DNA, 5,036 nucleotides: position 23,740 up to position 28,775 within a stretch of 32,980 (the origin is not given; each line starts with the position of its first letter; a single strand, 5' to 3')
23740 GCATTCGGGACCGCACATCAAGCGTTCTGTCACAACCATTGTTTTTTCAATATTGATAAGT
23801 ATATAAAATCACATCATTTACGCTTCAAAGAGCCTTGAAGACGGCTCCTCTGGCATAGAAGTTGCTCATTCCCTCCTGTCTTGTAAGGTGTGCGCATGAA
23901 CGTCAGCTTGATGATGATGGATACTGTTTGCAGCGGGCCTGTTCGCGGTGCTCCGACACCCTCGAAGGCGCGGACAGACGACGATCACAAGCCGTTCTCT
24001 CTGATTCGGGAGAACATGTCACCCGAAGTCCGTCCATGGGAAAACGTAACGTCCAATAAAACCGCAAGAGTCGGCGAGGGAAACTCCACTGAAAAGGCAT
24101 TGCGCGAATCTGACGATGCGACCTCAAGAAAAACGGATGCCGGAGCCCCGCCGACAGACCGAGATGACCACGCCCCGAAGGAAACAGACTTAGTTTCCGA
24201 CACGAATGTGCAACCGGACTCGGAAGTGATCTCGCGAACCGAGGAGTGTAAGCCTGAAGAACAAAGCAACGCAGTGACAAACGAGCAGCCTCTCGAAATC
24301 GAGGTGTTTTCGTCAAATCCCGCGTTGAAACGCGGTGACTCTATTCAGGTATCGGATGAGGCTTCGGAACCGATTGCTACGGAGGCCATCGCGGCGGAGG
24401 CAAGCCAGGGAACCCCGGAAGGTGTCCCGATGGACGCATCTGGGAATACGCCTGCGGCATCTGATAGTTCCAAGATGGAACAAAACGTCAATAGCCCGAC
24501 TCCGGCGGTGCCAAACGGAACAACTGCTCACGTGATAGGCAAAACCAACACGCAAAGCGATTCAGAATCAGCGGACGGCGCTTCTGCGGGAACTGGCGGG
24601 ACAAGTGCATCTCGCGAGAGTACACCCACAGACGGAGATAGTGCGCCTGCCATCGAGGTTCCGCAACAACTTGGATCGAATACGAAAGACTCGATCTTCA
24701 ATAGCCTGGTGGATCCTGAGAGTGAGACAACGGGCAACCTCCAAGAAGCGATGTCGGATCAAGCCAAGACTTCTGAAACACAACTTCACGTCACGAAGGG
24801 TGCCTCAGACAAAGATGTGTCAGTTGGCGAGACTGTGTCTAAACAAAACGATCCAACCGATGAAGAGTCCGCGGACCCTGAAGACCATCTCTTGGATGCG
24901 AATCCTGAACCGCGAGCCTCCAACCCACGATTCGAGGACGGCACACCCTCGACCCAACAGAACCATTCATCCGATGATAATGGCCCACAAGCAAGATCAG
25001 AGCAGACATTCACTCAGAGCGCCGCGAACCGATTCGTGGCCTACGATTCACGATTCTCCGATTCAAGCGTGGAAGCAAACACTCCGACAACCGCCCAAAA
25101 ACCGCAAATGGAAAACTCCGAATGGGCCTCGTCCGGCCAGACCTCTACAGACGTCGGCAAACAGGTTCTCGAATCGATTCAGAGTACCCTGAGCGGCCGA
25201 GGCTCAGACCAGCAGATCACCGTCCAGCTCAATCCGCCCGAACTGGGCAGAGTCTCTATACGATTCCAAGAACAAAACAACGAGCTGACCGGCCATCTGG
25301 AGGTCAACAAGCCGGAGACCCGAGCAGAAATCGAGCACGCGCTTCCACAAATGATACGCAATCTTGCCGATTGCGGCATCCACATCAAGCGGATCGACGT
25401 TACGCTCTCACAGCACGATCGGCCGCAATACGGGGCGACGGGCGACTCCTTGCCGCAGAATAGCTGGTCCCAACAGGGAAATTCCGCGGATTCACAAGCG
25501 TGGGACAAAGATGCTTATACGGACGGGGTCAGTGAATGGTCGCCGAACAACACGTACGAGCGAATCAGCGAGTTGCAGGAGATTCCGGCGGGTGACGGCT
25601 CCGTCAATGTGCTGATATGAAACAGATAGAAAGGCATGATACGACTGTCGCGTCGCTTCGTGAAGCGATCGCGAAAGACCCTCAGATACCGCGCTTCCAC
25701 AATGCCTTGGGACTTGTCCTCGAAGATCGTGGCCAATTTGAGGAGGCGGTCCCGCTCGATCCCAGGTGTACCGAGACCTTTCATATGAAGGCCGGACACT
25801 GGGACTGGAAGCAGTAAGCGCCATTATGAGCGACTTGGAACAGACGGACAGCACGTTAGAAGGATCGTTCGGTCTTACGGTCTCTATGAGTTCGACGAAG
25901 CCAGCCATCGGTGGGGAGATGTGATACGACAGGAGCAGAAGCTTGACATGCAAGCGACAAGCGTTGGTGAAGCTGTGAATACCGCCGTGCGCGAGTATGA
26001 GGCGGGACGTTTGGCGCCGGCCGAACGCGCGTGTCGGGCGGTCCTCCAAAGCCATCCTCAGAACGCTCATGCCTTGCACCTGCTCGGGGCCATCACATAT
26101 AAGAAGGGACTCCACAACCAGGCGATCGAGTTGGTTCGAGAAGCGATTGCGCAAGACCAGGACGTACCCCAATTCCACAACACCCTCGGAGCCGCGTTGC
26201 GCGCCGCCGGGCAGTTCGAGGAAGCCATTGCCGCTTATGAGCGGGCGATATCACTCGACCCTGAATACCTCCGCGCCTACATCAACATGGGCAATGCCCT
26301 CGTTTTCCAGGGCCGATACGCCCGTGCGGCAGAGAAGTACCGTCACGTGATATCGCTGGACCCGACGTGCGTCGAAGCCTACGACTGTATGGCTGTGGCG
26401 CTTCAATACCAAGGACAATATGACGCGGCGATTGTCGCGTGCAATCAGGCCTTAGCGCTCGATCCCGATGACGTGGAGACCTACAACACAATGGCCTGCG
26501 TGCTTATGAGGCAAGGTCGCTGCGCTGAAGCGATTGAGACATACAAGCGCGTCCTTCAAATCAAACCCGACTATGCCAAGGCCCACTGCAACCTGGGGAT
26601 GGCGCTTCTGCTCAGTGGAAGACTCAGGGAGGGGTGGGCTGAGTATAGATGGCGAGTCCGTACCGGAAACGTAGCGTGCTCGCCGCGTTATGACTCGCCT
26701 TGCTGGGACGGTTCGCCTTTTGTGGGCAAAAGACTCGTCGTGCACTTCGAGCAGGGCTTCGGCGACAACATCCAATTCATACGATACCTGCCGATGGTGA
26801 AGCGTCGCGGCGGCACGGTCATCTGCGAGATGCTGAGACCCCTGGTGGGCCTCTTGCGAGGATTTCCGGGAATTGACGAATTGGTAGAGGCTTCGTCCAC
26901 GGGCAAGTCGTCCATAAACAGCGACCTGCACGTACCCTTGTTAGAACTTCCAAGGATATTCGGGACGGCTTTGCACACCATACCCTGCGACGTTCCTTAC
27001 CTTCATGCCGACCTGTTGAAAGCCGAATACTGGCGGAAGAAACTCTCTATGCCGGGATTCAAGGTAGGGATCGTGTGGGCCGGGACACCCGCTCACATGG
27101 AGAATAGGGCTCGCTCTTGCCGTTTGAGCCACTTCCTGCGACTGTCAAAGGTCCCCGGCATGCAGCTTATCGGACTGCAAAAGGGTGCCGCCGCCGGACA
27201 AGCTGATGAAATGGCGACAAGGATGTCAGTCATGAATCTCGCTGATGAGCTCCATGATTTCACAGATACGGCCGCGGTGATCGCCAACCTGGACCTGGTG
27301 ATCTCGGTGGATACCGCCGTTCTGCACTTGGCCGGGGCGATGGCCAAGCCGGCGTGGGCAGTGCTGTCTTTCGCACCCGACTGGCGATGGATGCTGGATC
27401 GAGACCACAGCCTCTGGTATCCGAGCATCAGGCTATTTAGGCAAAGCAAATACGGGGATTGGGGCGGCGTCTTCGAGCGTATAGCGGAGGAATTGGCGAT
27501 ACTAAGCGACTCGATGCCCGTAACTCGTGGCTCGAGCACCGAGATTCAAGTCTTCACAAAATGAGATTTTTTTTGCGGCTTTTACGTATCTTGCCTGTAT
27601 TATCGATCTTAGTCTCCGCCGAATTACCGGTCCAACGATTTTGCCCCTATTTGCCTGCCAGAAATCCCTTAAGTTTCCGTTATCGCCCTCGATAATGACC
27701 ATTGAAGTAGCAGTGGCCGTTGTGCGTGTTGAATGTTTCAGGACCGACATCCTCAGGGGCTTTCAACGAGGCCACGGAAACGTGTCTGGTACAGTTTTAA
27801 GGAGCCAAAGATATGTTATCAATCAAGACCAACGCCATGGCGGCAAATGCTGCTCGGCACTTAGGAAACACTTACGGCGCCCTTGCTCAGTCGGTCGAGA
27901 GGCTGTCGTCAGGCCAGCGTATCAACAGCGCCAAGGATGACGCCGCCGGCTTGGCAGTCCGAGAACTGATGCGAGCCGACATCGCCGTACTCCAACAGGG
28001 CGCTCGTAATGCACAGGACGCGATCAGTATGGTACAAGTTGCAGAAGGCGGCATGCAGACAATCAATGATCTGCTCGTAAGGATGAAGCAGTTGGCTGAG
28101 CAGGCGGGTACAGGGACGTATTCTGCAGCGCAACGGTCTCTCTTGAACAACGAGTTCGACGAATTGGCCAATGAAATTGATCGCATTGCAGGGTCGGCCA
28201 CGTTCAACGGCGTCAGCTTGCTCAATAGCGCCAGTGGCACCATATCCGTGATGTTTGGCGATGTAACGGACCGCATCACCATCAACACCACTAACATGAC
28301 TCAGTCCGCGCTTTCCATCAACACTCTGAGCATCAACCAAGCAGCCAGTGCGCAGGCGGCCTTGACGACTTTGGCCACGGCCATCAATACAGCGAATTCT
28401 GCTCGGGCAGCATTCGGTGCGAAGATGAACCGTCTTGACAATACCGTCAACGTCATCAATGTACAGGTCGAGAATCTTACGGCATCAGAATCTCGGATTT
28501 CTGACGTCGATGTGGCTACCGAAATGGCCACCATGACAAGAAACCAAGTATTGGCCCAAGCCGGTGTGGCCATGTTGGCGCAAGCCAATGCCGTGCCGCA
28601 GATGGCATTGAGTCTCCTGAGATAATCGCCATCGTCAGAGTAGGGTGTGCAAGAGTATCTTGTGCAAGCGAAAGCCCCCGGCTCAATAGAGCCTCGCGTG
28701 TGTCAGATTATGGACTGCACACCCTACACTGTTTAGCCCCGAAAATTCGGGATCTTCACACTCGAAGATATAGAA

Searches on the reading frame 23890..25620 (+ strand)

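Call 9: search_protein_families(library=pfam, proteins=[window:23890-25620:+], max_evalue=0.001)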
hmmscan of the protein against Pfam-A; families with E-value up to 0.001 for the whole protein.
window:23890-25620:+ (576 aa): 1 family
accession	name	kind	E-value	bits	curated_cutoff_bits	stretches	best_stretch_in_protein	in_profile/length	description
PF02120.21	Flg_hook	-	1.2e-15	57.5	29.8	1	438-510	10-82/85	Flagellar hook-length control protein FliK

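Call 76: search_protein_families(library=ncbifam, proteins=[window:23890-25620:+], max_evalue=0.01)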
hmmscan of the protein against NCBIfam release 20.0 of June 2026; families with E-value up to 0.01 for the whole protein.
window:23890-25620:+ (576 aa): 0 families

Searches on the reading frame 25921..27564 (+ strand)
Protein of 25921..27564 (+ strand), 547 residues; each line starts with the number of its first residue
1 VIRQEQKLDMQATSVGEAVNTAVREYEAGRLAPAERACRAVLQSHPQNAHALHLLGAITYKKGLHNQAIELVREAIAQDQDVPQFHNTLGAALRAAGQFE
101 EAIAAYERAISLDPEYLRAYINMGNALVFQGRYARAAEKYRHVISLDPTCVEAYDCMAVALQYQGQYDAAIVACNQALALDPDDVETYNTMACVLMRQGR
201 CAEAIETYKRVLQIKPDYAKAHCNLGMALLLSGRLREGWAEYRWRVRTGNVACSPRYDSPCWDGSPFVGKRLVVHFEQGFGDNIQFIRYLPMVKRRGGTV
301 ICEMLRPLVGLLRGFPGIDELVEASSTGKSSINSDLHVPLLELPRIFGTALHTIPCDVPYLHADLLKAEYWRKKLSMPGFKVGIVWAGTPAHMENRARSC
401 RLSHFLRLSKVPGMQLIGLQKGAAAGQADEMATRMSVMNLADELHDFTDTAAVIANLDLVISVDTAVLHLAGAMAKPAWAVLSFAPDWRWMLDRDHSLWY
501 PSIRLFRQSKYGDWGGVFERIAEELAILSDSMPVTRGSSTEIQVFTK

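Call 9: search_protein_families(library=pfam, proteins=[window:25921-27564:+], max_evalue=0.001)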
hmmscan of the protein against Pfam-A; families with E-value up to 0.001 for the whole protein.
window:25921-27564:+ (547 aa): 26 families (the best 25 are shown)
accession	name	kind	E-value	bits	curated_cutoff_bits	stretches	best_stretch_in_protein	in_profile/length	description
PF13414.12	TPR_11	-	4.3e-39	132.4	26.8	4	90-127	1-38/42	TPR repeat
PF07719.23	TPR_2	-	6.7e-36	119.9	27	4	84-116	2-34/34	Tetratricopeptide repeat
PF00515.34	TPR_1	-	4.8e-35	118.4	27.8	4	85-116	3-34/34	Tetratricopeptide repeat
PF13431.12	TPR_17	-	4.1e-30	102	24.4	2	105-136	1-32/34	Tetratricopeptide repeat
PF14559.12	TPR_19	-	4e-27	94.8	25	4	93-147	1-55/68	Tetratricopeptide repeat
PF13181.12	TPR_8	-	4.1e-26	89.3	25.7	2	85-115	3-33/34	Tetratricopeptide repeat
PF13432.12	TPR_16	-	3.9e-23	82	32.7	3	89-148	3-62/65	Tetratricopeptide repeat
PF13428.12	TPR_14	-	1.1e-21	75.5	23.5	2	86-125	4-43/44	Tetratricopeptide repeat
PF13424.12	TPR_12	-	8.2e-21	74.4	30.1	3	86-146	6-74/77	Tetratricopeptide repeat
PF23914.1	TPR_CcmH_CycH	-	3.5e-17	63.1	42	1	74-178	41-148/158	Cytochrome c-type biogenesis protein H TPR domain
PF13176.12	TPR_7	-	1.2e-15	56.6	27.9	0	89-115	5-33/36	Tetratricopeptide repeat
PF13374.12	TPR_10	-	4.2e-13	49.3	27.5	0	186-214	3-31/42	Tetratricopeptide repeat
PF24575.1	TPR_Slam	-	6e-12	46.4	35.2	0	191-231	53-93/104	Surface lipoprotein assembly modifier, N-terminal TPR repeats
PF12895.13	ANAPC3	-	4.4e-11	43.4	27.2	1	31-108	5-81/82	Anaphase-promoting complex, cyclosome, subunit 3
PF13371.12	TPR_9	-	4.8e-11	42.9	35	2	164-221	8-65/73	Tetratricopeptide repeat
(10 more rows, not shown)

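Call 75: search_solved_structures(query=A5, max_evalue=1, show_alignments=0)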
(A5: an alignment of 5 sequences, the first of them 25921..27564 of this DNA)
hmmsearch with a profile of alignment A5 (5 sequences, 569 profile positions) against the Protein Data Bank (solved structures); distinct sequences matched with E-value up to 1: 471 (the best 60 are shown).
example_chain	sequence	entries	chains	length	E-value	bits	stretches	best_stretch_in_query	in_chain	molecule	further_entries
9qhb_A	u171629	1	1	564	4.5e-175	586.9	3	44-255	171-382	Engineered tetratricopeptide repeat protein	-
8bu0_A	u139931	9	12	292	3.2e-121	409.1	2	49-255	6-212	Consensus tetratricopeptide repeat protein | Crystal structure of an 8-repeat consensus TPR superhelix with Zinc. | Monomer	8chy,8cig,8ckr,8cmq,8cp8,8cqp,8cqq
7yeh_B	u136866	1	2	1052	5.9e-117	395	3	40-255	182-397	UDP-N-acetylglucosamine--peptide N-acetylglucosaminyltransferase 110 kDa subunit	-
7ntf_A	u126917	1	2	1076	3.7e-116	392.4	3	29-255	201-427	Isoform 1 of UDP-N-acetylglucosamine--peptide N-acetylglucosaminyltransferase 110 kDa subu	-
7yea_A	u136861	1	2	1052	3.4e-109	369.4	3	40-255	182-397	UDP-N-acetylglucosamine--peptide N-acetylglucosaminyltransferase 110 kDa subunit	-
6eou_A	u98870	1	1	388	7.9e-97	328.5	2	41-261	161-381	UDP-N-acetylglucosamine--peptide N-acetylglucosaminyltransferase 110 kDa subunit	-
1w3b_A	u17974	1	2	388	1.1e-90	308.3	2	41-261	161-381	UDP-N-ACETYLGLUCOSAMINE--PEPTIDE N-ACETYLGLUCOSAMINYLTRANSFERASE 110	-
9qhc_A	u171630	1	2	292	5.2e-83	282.9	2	49-255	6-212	Engineered tetratricopeptide repeat protein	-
7y4i_A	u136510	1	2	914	4.6e-64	220.4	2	47-233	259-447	Probable UDP-N-acetylglucosamine--peptide N-acetylglucosaminyltransferase SPINDLY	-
8dtf_A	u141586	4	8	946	5.1e-64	220.2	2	47-233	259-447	Probable UDP-N-acetylglucosamine--peptide N-acetylglucosaminyltransferase SPINDLY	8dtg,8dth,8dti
7qdr_B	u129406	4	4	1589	1.2e-51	179.4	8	51-164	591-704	Tetratricopeptide repeat protein 37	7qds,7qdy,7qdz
9g8o_B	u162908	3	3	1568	1.8e-51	178.8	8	51-164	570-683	Superkiller complex protein 3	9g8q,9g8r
6xt9_D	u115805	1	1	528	4.7e-45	157.6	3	36-243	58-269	Bardet-Biedl syndrome 4 protein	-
7obi_A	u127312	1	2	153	4.5e-44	154.4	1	49-198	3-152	CTPR-rv4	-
9eh1_Q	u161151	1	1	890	1.7e-42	149.1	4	35-228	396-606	RNA polymerase-associated protein CTR9 homolog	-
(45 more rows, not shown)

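Call 76: search_protein_families(library=ncbifam, proteins=[window:25921-27564:+], max_evalue=0.01)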
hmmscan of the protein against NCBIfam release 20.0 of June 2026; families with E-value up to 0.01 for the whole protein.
window:25921-27564:+ (547 aa): 38 families (the best 25 are shown)
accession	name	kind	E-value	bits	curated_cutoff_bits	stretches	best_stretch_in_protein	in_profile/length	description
NF040959.1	MamA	equivalog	6.1e-36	123.8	200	2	59-215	47-203/204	magnetosome protein MamA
TIGR02917.1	PEP_TPR_lipo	equivalog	7.3e-28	96.9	312.2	1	24-228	304-508/899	XrtA/PEP-CTERM system TPR-repeat protein PrsT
TIGR02521.1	type_IV_pilW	equivalog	3.7e-21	75.7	154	2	159-238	37-118/234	type IV pilus biogenesis/stability protein PilW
NF033762.1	social_mot_Tgl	equivalog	5.6e-21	75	225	2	157-237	37-118/252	social motility TPR repeat lipoprotein Tgl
NF008391.2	PRK11189.1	equivalog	5e-19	68.9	250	2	48-139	64-155/297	lipoprotein NlpI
NF033758.1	gliding_GltE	equivalog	1.9e-17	63.4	225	2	78-210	217-350/411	adventurous gliding motility TPR repeat lipoprotein GltE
NF033920.0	C39_PA2778_fam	equivalog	1.3e-15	57.5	150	2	92-182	165-255/255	PA2778 family cysteine peptidase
TIGR02552.1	LcrH_SycD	equivalog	2.5e-13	49.9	104.8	3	112-217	13-118/136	SycD/LcrH family type III secretion system chaperone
NF008757.0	PRK11788.1-5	equivalog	1.4e-12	47.5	363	2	28-149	120-246/388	lipopolysaccharide assembly protein LapB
NF002725.1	PRK02603.1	equivalog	2.1e-11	44.1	143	2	90-166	42-121/173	photosystem I assembly protein Ycf3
NF053607.1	CHU_0125_OmpA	equivalog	4.6e-11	41.9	620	1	57-144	27-114/639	CHU_0125 family OmpA-like outer membrane integrity protein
TIGR00990.1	3a0801s09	subfamily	7.1e-11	41.4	757.25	2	47-136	125-213/615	mitochondrial import receptor subunit TOM70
TIGR03939.1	PGA_TPR_OMP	equivalog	1.4e-10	40.1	366.65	1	11-208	15-211/800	poly-beta-1,6 N-acetyl-D-glucosamine export porin PgaA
NF052415.1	T3SS_chap_SctY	equivalog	2.1e-10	41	70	3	159-237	15-95/106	type III secretion apparatus assembly chaperone SctY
NF011721.1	PRK15174.1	equivalog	4.7e-09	35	1200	1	10-212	172-379/656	Vi polysaccharide transport protein VexE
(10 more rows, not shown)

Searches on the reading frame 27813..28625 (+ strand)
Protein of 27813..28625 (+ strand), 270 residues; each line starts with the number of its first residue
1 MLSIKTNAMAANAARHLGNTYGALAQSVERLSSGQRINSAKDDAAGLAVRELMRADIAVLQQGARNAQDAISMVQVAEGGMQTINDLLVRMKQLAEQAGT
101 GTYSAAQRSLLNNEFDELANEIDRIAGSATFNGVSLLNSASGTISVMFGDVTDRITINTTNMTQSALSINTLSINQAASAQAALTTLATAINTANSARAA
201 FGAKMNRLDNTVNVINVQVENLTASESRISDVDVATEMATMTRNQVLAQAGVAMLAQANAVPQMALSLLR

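Call 11: search_protein_families(library=pfam, proteins=[window:27813-28625:+], max_evalue=0.01)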
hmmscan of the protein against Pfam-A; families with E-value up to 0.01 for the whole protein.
window:27813-28625:+ (270 aa): 2 families
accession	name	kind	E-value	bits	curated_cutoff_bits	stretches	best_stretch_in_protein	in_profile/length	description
PF00669.25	Flagellin_N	-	1.3e-36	126.1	26.6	1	4-139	1-136/139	Bacterial flagellin N-terminal helical region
PF00700.27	Flagellin_C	-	1.9e-24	86.2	23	1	186-269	3-86/86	Bacterial flagellin C-terminal helical region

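Call 76: search_protein_families(library=ncbifam, proteins=[window:27813-28625:+], max_evalue=0.01)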
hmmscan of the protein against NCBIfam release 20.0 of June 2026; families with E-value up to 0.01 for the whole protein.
window:27813-28625:+ (270 aa): 29 families (the best 25 are shown)
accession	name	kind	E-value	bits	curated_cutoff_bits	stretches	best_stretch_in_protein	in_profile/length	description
NF009444.0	PRK12802.1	equivalog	8.3e-63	212.5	332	1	1-269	2-281/282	flagellin domain-containing protein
NF009448.0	PRK12806.1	equivalog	3.6e-61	207.4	531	2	4-153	5-154/475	flagellin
NF006467.0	PRK08869.1-2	subfamily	4.2e-59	200.6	443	2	4-159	5-161/400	flagellin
NF005294.0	PRK06819.1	subfamily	2.6e-56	191.8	387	2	4-182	5-183/376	FliC/FljB family flagellin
NF009449.0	PRK12807.1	subfamily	3.9e-54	184.2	347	1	4-269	3-286/287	flagellin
NF006468.0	PRK08869.1-3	subfamily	3.7e-53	180.9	436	2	1-163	2-165/378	polar flagellin E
NF006469.0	PRK08869.1-4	equivalog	3e-52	178.2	627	2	3-163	4-165/377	flagellin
NF005953.0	PRK08026.1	subfamily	1e-51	177.1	619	2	4-181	5-182/548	FliC/FljB family flagellin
NF006466.0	PRK08869.1-1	subfamily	1e-51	176.7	426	2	3-162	4-164/377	flagellin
NF038071.1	lat_flg_LafA_2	exception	4.1e-51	174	365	1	2-270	3-284/284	lateral flagellin LafA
NF006470.0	PRK08869.1-5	equivalog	4.5e-50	171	423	2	1-161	1-162/388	flagellin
NF009446.0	PRK12804.1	subfamily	3.2e-49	168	352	2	4-161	3-171/301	flagellin Hag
NF009450.0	PRK12808.1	equivalog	1.4e-46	160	476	2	22-183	21-184/476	flagellin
NF009445.0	PRK12803.1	equivalog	3.9e-43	148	450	2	4-146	3-145/335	flagellin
NF009447.0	PRK12805.1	equivalog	1e-36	126.9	404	1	4-268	3-284/287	FliC/FljB family flagellin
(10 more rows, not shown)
